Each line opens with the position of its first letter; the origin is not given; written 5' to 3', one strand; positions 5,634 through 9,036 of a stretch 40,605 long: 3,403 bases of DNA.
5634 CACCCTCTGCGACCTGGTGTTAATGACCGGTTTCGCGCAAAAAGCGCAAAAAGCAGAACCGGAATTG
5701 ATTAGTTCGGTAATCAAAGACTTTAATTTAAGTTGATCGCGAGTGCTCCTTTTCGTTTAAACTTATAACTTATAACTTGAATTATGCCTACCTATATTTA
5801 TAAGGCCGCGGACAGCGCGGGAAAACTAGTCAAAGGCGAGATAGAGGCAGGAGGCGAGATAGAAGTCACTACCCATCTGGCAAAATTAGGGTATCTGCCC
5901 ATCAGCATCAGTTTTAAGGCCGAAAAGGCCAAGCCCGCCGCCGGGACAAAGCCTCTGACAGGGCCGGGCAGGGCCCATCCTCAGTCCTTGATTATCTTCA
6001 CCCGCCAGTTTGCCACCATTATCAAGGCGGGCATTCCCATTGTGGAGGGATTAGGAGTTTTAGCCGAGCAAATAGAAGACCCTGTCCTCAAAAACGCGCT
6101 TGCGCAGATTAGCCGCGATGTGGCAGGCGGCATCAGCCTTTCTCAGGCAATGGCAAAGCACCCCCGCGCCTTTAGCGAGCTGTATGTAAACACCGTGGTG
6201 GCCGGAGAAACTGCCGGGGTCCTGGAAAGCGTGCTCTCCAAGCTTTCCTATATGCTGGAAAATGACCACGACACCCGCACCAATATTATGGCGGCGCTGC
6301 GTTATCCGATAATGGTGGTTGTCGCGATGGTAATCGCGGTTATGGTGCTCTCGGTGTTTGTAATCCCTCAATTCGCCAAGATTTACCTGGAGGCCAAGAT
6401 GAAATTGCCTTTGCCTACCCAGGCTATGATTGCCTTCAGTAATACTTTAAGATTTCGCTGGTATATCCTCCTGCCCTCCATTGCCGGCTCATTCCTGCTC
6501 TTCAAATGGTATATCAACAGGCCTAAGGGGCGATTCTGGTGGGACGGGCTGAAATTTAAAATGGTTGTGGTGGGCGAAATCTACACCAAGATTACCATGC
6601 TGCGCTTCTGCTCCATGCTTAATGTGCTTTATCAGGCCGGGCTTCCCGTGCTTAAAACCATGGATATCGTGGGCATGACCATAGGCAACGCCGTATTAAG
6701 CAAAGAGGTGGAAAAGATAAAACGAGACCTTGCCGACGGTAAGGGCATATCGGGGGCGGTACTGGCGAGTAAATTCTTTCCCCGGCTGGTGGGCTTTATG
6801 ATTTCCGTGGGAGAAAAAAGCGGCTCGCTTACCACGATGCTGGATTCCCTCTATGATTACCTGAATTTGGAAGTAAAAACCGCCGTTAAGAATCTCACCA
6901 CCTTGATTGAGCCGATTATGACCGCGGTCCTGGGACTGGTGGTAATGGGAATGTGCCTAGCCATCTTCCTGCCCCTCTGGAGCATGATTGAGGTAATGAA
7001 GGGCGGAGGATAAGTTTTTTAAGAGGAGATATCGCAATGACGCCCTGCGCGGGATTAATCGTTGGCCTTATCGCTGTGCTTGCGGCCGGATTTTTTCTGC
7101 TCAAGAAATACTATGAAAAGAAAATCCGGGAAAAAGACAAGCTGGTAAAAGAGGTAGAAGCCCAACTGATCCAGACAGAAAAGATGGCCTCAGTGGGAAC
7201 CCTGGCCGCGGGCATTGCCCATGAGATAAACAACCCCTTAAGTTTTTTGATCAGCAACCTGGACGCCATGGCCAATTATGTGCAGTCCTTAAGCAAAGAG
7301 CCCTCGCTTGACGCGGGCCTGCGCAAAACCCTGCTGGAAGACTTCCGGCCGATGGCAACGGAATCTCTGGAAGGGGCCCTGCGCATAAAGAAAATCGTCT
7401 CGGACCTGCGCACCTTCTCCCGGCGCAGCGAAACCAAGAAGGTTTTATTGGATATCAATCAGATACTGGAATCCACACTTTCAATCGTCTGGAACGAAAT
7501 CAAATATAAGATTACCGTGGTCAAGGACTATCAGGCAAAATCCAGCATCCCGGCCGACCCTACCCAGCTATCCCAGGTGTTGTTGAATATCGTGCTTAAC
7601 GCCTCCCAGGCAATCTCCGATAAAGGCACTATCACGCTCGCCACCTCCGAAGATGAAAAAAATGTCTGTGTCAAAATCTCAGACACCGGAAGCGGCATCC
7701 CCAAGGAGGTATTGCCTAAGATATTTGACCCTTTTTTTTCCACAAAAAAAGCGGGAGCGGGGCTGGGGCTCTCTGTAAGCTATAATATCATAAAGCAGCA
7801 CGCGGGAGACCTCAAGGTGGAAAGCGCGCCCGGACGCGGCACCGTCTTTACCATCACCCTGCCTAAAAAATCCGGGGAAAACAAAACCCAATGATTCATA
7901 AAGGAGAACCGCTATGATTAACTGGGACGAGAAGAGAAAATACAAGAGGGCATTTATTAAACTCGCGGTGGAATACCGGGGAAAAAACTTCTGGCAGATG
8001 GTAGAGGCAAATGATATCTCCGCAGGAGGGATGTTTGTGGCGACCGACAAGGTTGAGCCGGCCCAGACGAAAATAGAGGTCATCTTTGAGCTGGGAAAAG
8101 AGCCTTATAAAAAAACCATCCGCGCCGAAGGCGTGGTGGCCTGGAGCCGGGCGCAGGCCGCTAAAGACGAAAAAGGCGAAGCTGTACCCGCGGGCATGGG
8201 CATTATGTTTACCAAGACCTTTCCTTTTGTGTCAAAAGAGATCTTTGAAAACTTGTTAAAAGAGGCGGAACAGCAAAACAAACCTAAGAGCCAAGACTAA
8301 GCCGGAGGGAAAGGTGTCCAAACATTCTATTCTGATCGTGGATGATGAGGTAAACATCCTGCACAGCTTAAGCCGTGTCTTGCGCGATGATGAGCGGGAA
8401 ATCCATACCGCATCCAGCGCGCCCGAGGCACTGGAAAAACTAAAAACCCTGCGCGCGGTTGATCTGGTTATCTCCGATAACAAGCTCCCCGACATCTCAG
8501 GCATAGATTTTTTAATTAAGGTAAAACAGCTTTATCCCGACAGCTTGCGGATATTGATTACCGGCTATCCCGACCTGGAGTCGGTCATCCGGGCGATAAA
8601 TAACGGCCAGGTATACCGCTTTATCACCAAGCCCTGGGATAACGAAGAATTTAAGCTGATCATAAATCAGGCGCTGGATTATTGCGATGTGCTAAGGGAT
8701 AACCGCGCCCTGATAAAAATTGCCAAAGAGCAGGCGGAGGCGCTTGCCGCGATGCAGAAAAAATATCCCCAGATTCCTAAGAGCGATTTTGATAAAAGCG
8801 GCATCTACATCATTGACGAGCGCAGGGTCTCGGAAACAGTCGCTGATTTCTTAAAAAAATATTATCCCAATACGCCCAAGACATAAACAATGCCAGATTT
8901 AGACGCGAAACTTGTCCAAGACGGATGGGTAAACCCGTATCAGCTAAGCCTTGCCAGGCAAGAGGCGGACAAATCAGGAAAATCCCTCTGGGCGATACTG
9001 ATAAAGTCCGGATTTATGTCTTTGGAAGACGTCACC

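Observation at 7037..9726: Signalling block between two pilus machines: sensor-less kinase, PilZ, orphan receiver and a T2SSE_N-PilZ fusion lacking an ATPase core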

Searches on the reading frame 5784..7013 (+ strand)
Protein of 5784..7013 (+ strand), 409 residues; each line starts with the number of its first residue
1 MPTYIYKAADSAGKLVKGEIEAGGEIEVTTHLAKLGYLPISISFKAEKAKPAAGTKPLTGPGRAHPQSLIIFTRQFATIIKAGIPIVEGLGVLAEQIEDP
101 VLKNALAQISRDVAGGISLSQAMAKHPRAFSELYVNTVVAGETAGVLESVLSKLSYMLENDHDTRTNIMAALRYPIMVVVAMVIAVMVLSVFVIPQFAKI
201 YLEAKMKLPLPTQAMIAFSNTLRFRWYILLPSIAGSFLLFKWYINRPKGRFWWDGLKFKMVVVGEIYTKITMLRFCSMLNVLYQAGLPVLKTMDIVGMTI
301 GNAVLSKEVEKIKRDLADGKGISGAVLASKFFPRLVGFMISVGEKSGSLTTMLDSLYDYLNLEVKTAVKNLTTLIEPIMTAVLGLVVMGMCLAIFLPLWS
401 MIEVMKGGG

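Call 6: search_protein_families(library=pfam, proteins=[window:5784-7013:+], max_evalue=0.01)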
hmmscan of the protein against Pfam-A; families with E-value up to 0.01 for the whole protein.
window:5784-7013:+ (409 aa): 2 families
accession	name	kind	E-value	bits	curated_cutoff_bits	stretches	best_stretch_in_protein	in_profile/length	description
PF00482.28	T2SSF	-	2.4e-58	196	25.2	2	72-195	1-125/125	Type II secretion system (T2SS), protein F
PF01733.24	Nucleoside_tran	-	0.00031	20.7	29.8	1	130-205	25-96/309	Nucleoside transporter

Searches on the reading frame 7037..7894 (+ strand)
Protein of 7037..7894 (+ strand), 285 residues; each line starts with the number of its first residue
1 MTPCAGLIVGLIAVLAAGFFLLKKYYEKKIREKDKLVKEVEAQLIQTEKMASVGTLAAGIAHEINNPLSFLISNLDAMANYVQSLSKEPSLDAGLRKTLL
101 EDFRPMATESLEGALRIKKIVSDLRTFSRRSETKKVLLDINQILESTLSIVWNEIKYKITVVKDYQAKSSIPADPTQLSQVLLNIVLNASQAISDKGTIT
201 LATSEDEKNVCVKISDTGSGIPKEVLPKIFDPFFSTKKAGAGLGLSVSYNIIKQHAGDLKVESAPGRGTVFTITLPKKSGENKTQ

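Call 3: search_protein_families(library=pfam, proteins=[window:7037-7894:+], max_evalue=1)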
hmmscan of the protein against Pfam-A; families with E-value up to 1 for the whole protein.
window:7037-7894:+ (285 aa): 8 families
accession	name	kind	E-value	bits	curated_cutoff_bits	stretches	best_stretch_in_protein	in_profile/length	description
PF02518.31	HATPase_c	-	5e-28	98.2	26.4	1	174-278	2-110/111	Histidine kinase-, DNA gyrase B-, and HSP90-like ATPase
PF00512.31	HisKA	-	5.1e-09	36.5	26.9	1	54-131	3-64/66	His Kinase A (phospho-acceptor) domain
PF14501.12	HATPase_c_5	-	2.2e-05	24.7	22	1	180-264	11-91/102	GHKL domain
PF13589.12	HATPase_c_3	-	0.0049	17.3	25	1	178-231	3-55/137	Histidine kinase-, DNA gyrase B-, and HSP90-like ATPase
PF05335.18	DUF745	-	0.014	15.6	33.3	1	25-102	66-143/183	Protein of unknown function (DUF745)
PF03672.18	UPF0154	-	0.019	15.3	27.1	1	8-33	2-27/60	Uncharacterised protein family (UPF0154)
PF13581.12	HATPase_c_2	-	0.026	15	27.4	1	183-255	41-112/127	Histidine kinase-like ATPase domain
PF02447.22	GntP_permease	-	0.22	10.7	22.5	1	5-55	177-226/440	GntP family permease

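Call 4: search_protein_families(library=ncbifam, proteins=[window:7037-7894:+], max_evalue=1)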
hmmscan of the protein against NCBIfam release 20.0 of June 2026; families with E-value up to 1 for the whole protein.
window:7037-7894:+ (285 aa): 91 families (the best 25 are shown)
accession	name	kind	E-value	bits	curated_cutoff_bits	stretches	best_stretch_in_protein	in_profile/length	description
NF038348.1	T2SS_HK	subfamily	1.7e-73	248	450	2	105-277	399-573/574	histidine kinase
NF008468.0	PRK11360.1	equivalog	1.2e-62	212.2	646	1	38-284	381-615/616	two-component system sensor histidine kinase AtoS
NF052574.1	HisKinEspCMyxo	equivalog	4.4e-62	210.3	1200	1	38-282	402-642/785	serine histidine kinase EspC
NF007688.0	PRK10364.1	equivalog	1.1e-55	189.2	479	1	11-281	203-455/460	two-component system sensor histidine kinase ZraS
NF052573.1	HisKinEspAMyxo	equivalog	3e-50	171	1400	1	38-280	369-614/755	serine histidine kinase EspA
NF010411.0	PRK13837.1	equivalog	5.4e-47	160.3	647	1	31-282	428-680/828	two-component system VirA-like sensor kinase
NF046020.1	HisKinCckABruc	equivalog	6.9e-40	136.7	1000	1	38-282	465-712/868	cell cycle histidine kinase CckA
NF047497.1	HK_LIC_12097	equivalog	3.4e-35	121.4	500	1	37-277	134-366/367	LIC_12097 family sensor histidine kinase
NF046026.1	HisKinCckACaul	equivalog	5.4e-35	120.6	1000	1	38-283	287-538/678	cell cycle histidine kinase CckA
NF010076.0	PRK13557.1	subfamily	6.5e-35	120.6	631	1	38-282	148-399/540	histidine kinase famiy protein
NF053867.1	SprKinKinDBac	equivalog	5.9e-34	117.4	775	1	12-278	251-498/500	sporulation kinase KinD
NF047794.1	HisKinPtgB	equivalog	1.6e-33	115.9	1000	1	27-267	413-645/656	two-component system sensor histidine kinase PgtB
NF041777.1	sens_FixL_Rhizob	equivalog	1.7e-33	116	850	1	37-278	246-482/485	sensor protein FixL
NF047466.1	hybrid_RR_LvrB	exception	4e-33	115.1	500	1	31-277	132-376/377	hybrid histidine kinase/response regulator LvrB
NF046044.1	PnpS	equivalog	1.1e-31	110.2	400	1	114-276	217-390/390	two-component system histidine kinase PnpS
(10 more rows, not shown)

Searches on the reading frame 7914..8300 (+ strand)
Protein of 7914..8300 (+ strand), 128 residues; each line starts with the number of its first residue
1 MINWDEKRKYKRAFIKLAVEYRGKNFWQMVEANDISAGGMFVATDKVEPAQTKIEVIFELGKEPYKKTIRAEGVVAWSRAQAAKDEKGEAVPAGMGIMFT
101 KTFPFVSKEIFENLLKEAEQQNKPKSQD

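Call 3: search_protein_families(library=pfam, proteins=[window:7914-8300:+], max_evalue=1)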
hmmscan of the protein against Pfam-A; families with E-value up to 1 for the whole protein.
window:7914-8300:+ (128 aa): 2 families
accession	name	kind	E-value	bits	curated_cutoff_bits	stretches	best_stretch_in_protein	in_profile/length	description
PF07238.19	PilZ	-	2.5e-07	31.4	22.5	1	6-99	1-85/102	PilZ domain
PF00160.26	Pro_isomerase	-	0.12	13.1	21.7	1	11-87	25-103/159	Cyclophilin type peptidyl-prolyl cis-trans isomerase/CLD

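Call 4: search_protein_families(library=ncbifam, proteins=[window:7914-8300:+], max_evalue=1)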
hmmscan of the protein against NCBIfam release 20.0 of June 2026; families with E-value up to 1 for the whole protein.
window:7914-8300:+ (128 aa): 1 family
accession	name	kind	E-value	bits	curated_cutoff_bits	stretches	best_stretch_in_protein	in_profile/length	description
TIGR02266.1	gmx_TIGR02266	paralog_domain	2.2e-12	47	68.7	1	15-102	4-83/96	TIGR02266 family protein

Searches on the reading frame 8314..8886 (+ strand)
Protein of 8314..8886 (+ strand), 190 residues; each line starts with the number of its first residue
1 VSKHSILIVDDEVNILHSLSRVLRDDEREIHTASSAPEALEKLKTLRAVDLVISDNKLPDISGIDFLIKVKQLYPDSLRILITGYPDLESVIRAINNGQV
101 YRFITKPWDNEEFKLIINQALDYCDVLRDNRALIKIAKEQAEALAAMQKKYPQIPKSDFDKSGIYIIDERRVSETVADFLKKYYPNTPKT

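Call 3: search_protein_families(library=pfam, proteins=[window:8314-8886:+], max_evalue=1)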
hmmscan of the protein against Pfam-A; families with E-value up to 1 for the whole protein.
window:8314-8886:+ (190 aa): 3 families
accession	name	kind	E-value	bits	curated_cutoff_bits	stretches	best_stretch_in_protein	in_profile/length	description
PF00072.30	Response_reg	-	7.4e-21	74.8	30.2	1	6-116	1-109/111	Response regulator receiver domain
PF06477.18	DUF1091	-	0.12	13.2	25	1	109-159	10-60/83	Protein of unknown function (DUF1091)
PF10318.15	7TM_GPCR_Srh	-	0.16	11.4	26.3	1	135-169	148-181/302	Serpentine type 7TM GPCR chemoreceptor Srh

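Call 4: search_protein_families(library=ncbifam, proteins=[window:8314-8886:+], max_evalue=1)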
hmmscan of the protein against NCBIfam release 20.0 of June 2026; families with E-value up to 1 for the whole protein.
window:8314-8886:+ (190 aa): 86 families (the best 25 are shown)
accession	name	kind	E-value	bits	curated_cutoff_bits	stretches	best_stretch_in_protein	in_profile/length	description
NF053512.1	nitric_RR_NosR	exception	3.1e-52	178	400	1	6-149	1-143/422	response regulator c-di-GMP phosphodiesterase, NosR family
NF008469.0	PRK11361.1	equivalog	1.9e-19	69.7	714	1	3-135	4-134/461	acetoacetate metabolism transcriptional regulator AtoC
TIGR01818.1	ntrC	equivalog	1.1e-17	63.9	558.6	1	6-151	1-147/463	nitrogen regulation protein NR(I)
NF051870.1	NAssimRespRegNtrX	equivalog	3.6e-17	62.4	600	1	4-142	2-140/452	nitrogen assimilation response regulator NtrX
NF006900.1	PRK09390.1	equivalog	2.6e-16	59.8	255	1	2-131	2-130/203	response regulator FixJ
NF049963.1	RespRegFlgRCampy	domain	1.3e-14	53.9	750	1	6-141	3-129/429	fla regulon two-component system response regulator FlgR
NF046020.1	HisKinCckABruc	equivalog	8.2e-14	50.4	1000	1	4-120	750-866/868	cell cycle histidine kinase CckA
NF008176.1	PRK10923.1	equivalog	1.1e-13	50.6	620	1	1-156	1-156/469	nitrogen regulation protein NR(I)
NF047793.1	ResRegPgtA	equivalog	1.9e-13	50.1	650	1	3-123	5-123/414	two-component system response regulator PgtA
NF011695.0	PRK15115.1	equivalog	3e-13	49.3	763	1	5-131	8-132/445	two-component system response regulator GlrR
TIGR02915.1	PEP_resp_reg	equivalog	1.3e-12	47.4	502.6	1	6-145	1-142/445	PEP-CTERM-box response regulator transcription factor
NF033791.1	ActR_PrrA_rreg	equivalog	2.9e-12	46.9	250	1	4-116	2-112/173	ActR/PrrA/RegA family redox response regulator transcription factor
NF052313.1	T9SS_RR_PorX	equivalog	4.9e-12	45.4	300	1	5-131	2-126/513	T9SS response regulator signal transducer PorX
NF041946.1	LuxO_transreg_Vib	equivalog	5.8e-12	45.1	800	1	23-170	16-165/463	quorum-sensing sigma-54 dependent transcriptional regulator LuxO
NF007689.0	PRK10365.1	equivalog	1.6e-11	43.7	760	1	3-131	5-131/441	sigma-54-dependent response regulator transcription factor ZraR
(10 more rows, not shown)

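Call 60: search_solved_structures(query=window:8314-8886:+, max_evalue=0.001, show_alignments=2)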
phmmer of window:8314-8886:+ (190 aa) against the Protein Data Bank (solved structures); distinct sequences matched with E-value up to 0.001: 99 (the best 60 are shown).
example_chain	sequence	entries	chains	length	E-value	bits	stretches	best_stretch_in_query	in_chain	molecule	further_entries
3hv2_A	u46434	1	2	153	1.6e-25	93.1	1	5-128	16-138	Response regulator/HD domain protein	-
2rjn_A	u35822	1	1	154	8.4e-24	87.4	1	3-133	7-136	Response regulator receiver:Metal-dependent phosphohydrolase, HD subdomain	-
2jk1_A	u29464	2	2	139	5.7e-21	78.2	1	5-132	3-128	HYDROGENASE TRANSCRIPTIONAL REGULATORY PROTEIN HUPR1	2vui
2vuh_B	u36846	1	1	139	2.1e-20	76.4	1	5-132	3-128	HYDROGENASE TRANSCRIPTIONAL REGULATORY PROTEIN HUPR1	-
3kcn_A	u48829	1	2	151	4.5e-20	75.3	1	4-135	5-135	Adenylate cyclase homolog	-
3jte_A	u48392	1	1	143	7.5e-20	74.6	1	2-133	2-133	Response regulator receiver protein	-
1zit_A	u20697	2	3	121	7.5e-17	64.8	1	5-122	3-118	transcriptional regulator (NtrC family)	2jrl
3dzd_A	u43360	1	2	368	1.2e-16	64.2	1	6-169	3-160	Transcriptional regulator (NtrC family)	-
3crn_A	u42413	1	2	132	3.5e-14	56.1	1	1-122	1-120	Response regulator receiver domain protein, CheY-like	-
1zy2_A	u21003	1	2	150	1.1e-13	54.5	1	6-147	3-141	transcriptional regulator NtrC1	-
4l4u_A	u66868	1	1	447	4.5e-12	49.3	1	5-139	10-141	Transcriptional regulator (NtrC family)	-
1qkk_A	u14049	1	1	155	4.5e-12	49.3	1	5-145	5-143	C4-DICARBOXYLATE TRANSPORT TRANSCRIPTIONAL REGULATORY PROTEIN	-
9xzo_A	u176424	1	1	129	5.7e-12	48.9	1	5-120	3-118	De novo protein M1X0B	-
1ny5_A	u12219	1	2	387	6.5e-12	48.7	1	6-139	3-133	transcriptional regulator (NtrC family)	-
1l5y_A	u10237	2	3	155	1.1e-11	47.9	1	5-145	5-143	C4-DICARBOXYLATE TRANSPORT TRANSCRIPTIONAL REGULATORY PROTEIN DCTD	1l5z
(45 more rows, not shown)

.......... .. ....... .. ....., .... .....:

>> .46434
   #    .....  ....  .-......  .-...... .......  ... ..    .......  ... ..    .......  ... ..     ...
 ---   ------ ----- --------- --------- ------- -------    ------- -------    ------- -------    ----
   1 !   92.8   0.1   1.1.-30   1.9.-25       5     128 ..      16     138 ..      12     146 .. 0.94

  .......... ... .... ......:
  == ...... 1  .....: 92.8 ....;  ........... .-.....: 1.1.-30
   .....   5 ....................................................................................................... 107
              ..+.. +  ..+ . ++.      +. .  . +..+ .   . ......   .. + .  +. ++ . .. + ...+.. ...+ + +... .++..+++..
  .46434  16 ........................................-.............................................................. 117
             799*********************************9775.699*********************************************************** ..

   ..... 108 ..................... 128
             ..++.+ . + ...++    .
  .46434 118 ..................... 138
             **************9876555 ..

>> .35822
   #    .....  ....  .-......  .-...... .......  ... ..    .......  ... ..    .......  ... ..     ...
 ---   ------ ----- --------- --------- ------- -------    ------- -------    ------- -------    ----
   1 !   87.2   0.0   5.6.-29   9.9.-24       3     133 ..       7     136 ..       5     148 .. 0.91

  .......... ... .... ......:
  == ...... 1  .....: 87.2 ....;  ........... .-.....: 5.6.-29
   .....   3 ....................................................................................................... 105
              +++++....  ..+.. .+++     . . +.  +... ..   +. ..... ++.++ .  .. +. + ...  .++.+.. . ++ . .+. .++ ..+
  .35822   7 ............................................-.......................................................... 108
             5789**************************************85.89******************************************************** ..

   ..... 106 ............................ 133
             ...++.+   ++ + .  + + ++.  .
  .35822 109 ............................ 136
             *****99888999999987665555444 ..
